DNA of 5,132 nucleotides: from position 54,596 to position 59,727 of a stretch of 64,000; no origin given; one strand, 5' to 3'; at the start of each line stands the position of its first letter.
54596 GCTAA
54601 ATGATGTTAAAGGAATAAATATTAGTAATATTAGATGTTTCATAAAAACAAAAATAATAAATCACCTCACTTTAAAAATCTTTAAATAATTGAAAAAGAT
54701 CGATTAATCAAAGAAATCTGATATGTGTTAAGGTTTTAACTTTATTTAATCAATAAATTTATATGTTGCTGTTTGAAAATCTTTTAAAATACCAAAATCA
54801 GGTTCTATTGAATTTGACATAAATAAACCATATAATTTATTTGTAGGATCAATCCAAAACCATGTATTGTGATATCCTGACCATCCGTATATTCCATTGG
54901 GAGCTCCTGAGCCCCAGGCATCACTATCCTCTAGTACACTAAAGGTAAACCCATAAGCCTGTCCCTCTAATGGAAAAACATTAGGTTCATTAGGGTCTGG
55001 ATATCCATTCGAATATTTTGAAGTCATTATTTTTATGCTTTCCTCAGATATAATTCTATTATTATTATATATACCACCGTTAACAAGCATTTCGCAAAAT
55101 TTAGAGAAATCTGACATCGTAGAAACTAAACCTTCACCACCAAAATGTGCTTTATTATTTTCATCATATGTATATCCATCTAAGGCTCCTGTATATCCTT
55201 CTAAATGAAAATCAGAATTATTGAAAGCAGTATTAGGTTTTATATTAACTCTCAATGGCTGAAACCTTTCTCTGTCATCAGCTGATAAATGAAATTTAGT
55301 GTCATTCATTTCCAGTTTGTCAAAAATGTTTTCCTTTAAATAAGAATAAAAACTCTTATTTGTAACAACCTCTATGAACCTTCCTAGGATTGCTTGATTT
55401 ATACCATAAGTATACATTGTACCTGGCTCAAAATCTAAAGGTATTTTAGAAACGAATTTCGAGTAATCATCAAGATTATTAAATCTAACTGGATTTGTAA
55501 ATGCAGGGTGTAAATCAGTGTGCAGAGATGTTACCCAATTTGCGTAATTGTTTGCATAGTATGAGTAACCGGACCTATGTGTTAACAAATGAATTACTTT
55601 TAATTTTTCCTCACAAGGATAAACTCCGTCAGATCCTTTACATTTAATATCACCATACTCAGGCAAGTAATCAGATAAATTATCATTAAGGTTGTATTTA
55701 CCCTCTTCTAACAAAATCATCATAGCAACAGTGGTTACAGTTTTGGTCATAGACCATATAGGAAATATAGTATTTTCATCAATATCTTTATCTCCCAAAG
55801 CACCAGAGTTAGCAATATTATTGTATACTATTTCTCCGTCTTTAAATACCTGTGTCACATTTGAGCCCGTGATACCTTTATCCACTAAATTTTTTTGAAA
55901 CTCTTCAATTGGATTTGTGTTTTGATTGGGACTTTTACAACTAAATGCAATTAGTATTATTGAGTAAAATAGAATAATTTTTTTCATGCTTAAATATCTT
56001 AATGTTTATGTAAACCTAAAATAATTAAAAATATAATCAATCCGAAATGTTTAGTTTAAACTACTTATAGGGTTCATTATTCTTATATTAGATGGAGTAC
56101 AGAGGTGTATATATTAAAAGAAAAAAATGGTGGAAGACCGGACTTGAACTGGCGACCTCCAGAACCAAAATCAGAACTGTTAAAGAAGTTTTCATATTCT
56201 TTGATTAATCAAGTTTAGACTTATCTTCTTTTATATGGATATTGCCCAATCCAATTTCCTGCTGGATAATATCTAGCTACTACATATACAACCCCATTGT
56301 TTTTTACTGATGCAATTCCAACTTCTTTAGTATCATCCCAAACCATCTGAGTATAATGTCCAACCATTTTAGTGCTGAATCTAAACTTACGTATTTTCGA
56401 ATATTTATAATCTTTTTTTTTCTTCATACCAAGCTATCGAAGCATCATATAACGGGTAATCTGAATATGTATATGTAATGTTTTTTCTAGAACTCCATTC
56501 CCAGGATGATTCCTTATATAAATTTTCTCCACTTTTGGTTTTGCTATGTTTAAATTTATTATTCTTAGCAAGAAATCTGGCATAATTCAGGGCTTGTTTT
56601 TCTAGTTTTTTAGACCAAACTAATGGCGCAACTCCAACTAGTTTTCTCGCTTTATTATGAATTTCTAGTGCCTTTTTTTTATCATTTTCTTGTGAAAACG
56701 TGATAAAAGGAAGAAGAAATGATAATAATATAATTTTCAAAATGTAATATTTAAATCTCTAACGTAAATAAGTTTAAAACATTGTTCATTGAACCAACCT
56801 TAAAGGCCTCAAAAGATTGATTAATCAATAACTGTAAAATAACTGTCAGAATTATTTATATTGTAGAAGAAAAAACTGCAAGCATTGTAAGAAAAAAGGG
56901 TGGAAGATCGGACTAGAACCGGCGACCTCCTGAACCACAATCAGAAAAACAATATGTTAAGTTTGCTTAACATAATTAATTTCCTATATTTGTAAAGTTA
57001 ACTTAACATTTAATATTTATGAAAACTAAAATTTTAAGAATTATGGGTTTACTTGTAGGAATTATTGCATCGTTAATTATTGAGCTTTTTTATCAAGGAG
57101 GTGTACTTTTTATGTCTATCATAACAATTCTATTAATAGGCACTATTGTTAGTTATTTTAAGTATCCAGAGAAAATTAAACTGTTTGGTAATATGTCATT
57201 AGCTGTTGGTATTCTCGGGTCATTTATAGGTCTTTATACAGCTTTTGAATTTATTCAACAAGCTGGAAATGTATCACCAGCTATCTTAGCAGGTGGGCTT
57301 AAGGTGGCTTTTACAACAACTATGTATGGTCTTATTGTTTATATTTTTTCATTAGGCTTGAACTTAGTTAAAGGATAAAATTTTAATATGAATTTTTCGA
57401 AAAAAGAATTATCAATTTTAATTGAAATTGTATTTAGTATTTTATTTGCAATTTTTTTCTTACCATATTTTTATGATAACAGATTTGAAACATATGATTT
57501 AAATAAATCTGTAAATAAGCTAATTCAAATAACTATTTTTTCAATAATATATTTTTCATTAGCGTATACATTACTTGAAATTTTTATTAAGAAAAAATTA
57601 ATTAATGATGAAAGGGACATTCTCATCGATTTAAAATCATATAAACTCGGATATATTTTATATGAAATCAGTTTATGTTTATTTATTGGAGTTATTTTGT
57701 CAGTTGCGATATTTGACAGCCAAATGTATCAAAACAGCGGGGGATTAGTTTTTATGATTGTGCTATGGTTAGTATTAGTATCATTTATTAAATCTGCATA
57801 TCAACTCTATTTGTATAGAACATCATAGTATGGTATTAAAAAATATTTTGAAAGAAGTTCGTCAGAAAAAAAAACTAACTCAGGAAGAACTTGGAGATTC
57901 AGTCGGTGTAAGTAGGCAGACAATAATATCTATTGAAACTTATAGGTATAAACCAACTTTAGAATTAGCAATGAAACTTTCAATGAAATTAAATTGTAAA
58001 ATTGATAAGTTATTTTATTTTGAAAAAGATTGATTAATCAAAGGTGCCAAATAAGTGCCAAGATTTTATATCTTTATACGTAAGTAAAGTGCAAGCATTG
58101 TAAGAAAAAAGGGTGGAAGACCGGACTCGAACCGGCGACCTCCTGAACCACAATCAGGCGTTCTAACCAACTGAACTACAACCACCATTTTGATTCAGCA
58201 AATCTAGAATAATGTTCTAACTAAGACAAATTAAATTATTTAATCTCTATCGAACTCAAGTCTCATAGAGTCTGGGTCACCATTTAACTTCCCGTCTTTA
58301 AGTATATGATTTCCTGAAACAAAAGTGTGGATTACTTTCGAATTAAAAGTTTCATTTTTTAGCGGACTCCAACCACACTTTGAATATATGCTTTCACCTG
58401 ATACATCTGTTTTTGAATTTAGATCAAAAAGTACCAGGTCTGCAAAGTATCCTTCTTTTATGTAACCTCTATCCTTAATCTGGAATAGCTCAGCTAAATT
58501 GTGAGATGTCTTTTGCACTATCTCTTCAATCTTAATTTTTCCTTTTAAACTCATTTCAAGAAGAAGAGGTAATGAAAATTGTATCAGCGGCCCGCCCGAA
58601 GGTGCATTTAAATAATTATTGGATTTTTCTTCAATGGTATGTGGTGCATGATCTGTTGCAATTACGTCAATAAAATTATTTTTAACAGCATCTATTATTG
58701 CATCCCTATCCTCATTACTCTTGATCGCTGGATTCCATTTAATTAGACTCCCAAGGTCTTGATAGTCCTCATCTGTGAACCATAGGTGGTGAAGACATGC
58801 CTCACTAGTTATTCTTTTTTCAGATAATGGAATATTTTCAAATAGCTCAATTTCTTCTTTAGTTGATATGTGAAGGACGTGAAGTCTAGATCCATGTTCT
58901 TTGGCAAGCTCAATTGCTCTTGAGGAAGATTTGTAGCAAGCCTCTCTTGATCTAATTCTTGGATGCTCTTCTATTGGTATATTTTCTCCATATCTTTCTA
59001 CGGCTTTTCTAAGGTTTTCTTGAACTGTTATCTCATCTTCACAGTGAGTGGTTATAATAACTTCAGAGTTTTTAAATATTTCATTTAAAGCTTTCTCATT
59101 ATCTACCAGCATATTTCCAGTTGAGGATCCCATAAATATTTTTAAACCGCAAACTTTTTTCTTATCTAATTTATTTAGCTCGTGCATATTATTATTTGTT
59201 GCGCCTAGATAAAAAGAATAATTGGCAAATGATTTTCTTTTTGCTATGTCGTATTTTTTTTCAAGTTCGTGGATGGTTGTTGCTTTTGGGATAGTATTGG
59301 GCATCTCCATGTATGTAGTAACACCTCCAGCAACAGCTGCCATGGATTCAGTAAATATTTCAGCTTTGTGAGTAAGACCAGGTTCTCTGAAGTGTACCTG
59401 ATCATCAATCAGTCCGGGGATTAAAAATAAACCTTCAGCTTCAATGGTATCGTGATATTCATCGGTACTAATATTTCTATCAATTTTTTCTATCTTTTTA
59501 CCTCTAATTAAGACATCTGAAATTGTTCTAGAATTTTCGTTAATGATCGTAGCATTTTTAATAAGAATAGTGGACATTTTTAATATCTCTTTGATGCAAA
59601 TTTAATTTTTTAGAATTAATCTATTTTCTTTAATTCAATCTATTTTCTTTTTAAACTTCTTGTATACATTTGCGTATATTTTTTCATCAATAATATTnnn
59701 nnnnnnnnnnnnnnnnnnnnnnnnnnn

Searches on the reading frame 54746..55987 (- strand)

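Call 58: search_protein_families(library=pfam, proteins=[window:54746-55987:-], max_evalue=0.00001)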
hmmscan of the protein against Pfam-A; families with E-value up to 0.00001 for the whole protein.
window:54746-55987:- (413 aa): 1 family
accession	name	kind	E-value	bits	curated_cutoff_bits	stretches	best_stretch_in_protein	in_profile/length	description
PF00144.29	Beta-lactamase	-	2.2e-50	172.1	27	1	45-396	19-313/329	Beta-lactamase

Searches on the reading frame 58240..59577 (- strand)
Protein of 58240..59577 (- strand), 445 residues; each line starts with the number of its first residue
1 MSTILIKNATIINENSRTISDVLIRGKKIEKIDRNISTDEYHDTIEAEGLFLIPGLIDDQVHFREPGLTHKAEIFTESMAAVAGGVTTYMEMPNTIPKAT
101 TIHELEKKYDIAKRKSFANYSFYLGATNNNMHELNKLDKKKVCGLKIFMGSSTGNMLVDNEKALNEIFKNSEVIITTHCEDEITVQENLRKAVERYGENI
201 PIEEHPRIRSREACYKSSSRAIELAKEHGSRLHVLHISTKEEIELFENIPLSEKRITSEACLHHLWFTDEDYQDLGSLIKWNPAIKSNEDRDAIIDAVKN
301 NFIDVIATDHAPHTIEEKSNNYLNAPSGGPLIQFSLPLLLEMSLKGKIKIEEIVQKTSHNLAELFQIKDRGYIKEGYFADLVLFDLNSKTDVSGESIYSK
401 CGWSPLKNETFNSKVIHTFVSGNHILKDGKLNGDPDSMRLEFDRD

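Call 58: search_protein_families(library=pfam, proteins=[window:58240-59577:-], max_evalue=0.00001)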
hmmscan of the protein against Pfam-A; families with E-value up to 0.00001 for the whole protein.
window:58240-59577:- (445 aa): 2 families
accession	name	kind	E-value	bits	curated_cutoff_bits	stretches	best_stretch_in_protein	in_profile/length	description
PF01979.26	Amidohydro_1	-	3.4e-22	79.6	25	1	51-423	1-343/345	Amidohydrolase family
PF07969.17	Amidohydro_3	-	2.8e-06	27.5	29.7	0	346-392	405-451/472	Amidohydrolase family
